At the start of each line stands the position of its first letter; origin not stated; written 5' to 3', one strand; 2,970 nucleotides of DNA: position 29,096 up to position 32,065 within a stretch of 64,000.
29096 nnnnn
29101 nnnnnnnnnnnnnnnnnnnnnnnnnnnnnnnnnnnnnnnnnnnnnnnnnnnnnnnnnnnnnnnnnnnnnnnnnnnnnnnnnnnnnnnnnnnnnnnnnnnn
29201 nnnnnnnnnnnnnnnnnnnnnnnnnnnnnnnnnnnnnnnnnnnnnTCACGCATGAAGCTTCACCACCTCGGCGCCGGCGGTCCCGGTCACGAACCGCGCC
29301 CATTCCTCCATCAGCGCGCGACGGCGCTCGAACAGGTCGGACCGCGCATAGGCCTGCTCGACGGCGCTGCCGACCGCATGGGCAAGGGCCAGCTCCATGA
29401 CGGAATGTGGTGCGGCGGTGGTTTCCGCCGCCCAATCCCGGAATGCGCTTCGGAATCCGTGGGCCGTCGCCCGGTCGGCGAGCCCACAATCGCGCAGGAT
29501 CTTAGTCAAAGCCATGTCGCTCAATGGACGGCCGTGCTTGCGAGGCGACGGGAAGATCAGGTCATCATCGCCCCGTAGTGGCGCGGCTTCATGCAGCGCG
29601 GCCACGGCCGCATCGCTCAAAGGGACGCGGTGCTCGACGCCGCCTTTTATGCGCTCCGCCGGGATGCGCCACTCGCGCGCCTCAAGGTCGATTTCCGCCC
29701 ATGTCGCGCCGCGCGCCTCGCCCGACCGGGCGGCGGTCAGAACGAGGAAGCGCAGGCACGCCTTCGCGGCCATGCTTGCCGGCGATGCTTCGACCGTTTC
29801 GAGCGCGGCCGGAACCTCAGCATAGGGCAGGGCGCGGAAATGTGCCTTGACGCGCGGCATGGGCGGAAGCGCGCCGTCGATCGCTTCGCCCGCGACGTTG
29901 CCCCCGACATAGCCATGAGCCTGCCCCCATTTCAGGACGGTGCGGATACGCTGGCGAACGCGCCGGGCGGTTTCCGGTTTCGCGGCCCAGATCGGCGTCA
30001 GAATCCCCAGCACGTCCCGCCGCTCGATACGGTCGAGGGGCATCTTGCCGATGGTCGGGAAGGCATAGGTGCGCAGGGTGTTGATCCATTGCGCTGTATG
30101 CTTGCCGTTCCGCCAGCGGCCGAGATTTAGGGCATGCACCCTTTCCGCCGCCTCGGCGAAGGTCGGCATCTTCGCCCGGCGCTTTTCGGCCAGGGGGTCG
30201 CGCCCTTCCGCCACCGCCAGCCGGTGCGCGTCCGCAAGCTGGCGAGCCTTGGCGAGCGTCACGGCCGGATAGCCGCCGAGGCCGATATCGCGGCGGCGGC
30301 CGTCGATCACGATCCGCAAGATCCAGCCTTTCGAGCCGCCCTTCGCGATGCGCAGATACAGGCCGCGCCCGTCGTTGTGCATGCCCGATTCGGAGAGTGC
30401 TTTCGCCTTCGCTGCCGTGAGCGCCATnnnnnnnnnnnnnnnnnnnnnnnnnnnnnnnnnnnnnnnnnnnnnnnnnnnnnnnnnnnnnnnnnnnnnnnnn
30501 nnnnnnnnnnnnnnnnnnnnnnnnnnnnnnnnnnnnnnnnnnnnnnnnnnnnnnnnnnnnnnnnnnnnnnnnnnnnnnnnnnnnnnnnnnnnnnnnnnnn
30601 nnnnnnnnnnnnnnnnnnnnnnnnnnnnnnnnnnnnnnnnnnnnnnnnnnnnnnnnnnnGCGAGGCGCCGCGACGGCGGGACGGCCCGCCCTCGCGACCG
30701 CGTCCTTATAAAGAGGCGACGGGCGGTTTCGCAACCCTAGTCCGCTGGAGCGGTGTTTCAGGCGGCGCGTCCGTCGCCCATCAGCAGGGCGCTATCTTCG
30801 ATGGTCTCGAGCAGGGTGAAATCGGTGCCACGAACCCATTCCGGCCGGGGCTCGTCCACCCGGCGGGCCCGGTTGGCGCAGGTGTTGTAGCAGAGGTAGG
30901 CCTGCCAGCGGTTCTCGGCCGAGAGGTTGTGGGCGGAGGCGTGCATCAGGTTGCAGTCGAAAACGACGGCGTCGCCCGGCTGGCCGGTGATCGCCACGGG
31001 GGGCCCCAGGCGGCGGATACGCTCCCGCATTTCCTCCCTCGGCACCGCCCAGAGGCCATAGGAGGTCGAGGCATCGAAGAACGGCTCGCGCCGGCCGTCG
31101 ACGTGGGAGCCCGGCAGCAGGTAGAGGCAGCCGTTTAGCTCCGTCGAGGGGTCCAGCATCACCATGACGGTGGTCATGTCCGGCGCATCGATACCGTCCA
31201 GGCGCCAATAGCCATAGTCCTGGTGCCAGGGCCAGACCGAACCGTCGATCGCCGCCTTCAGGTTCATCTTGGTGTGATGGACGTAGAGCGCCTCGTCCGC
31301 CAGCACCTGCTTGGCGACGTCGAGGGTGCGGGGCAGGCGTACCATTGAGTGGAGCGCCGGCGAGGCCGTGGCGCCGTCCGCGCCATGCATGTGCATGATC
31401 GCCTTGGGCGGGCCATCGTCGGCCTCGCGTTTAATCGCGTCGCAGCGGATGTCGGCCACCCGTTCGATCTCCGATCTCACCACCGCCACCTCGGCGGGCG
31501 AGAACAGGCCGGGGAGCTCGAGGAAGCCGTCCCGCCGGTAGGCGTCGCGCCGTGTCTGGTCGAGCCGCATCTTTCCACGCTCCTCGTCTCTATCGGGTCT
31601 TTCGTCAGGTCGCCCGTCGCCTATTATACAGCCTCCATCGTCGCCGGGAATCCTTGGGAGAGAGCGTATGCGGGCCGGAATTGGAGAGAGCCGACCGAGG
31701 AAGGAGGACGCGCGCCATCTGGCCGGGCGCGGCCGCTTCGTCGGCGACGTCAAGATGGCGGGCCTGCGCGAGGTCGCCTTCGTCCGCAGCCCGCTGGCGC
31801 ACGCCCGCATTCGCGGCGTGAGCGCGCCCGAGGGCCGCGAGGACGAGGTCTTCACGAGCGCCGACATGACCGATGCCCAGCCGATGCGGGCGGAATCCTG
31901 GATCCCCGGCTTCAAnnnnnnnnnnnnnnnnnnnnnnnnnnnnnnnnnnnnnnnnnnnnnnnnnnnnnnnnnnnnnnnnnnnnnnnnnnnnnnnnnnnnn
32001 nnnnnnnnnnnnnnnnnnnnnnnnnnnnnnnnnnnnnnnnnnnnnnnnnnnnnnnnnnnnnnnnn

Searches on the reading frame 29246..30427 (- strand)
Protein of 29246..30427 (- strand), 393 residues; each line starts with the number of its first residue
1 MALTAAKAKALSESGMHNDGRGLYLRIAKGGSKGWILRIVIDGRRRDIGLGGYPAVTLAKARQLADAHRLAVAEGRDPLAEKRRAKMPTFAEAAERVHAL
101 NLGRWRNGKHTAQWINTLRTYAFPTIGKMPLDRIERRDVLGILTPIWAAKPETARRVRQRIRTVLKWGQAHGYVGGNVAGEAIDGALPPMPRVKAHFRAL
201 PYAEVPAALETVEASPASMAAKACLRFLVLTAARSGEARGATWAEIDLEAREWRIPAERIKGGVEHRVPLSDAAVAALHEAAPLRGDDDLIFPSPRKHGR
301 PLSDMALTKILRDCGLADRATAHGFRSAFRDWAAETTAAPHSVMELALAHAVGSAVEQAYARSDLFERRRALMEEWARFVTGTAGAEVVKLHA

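Call 41: search_protein_families(library=pfam, proteins=[window:29246-30427:-])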
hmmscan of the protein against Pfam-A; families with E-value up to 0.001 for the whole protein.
window:29246-30427:- (393 aa): 3 families
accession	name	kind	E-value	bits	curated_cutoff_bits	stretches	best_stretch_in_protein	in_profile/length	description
PF22022.2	Phage_int_M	-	8.6e-26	90.5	27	1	90-179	1-90/96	Phage integrase central domain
PF00589.27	Phage_integrase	-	5.4e-22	78.8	27.1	1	202-364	5-169/172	Phage integrase family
PF13356.12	Arm-DNA-bind_3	-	5.3e-21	75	27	1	3-85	1-83/83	Arm DNA-binding domain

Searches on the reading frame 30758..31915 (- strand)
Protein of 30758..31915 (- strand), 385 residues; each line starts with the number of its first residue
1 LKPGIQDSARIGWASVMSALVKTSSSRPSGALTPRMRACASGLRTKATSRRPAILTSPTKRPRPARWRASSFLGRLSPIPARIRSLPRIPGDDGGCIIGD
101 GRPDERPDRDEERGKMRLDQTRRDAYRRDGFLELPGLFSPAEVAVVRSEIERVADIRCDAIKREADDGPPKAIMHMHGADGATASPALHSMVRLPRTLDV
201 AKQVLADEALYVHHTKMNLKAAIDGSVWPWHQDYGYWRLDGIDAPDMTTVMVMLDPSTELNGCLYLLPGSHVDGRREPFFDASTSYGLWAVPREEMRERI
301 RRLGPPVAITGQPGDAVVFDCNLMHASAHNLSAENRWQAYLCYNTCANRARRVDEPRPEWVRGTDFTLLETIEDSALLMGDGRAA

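Call 41: search_protein_families(library=pfam, proteins=[window:30758-31915:-])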
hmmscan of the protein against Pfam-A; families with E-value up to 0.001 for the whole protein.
window:30758-31915:- (385 aa): 1 family
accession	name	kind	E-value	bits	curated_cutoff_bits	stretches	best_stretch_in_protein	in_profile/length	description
PF05721.19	PhyH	-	8.8e-30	105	22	1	126-336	1-211/213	Phytanoyl-CoA dioxygenase (PhyH)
